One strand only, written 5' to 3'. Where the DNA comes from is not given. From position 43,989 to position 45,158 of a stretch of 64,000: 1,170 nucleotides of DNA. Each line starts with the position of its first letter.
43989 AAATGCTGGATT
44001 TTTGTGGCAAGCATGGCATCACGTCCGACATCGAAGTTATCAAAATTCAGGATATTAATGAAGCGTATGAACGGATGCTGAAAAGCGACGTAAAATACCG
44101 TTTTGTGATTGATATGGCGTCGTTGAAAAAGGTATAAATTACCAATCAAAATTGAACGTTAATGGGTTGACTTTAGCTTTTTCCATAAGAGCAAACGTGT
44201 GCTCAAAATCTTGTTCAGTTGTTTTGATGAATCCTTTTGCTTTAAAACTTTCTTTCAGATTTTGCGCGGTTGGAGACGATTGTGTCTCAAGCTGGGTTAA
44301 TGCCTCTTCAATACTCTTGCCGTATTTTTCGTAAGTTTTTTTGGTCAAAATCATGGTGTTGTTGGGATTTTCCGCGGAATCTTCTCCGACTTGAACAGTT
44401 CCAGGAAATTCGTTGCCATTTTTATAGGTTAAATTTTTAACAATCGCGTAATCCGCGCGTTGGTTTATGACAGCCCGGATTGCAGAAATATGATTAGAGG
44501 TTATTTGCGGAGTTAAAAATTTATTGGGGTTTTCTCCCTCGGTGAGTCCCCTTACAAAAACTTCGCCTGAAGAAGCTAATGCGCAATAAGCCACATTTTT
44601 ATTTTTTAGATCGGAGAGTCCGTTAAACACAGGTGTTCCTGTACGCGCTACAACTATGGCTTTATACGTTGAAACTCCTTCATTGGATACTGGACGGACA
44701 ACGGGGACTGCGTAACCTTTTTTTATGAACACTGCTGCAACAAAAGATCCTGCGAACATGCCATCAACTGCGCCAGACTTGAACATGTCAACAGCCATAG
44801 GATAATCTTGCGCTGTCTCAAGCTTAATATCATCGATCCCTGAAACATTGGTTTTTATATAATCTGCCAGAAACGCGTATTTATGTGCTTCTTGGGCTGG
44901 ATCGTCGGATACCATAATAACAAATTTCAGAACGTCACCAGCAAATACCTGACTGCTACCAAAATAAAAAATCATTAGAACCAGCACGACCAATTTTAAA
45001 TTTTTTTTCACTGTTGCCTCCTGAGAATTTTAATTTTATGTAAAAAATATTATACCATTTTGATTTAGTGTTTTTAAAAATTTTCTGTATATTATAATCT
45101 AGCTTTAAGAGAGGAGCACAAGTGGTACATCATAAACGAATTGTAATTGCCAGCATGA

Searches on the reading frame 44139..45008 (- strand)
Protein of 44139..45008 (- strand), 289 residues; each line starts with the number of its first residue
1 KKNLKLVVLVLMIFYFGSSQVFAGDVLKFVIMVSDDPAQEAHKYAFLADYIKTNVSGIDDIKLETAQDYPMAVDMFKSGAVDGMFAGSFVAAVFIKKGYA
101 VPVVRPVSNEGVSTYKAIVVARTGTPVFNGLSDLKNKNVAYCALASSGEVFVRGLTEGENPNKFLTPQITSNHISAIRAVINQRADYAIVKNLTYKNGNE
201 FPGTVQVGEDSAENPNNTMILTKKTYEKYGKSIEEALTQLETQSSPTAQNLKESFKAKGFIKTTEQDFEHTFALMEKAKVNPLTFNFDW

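Call 100: search_protein_families(library=pfam, proteins=[window:44139-45008:-], max_evalue=0.001)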
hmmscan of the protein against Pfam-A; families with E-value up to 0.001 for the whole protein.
window:44139-45008:- (289 aa): 1 family
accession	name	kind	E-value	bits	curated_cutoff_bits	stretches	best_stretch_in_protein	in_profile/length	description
PF12974.12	Phosphonate-bd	-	1.3e-28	100.4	27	1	30-268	2-242/242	ABC transporter, phosphonate, periplasmic substrate-binding protein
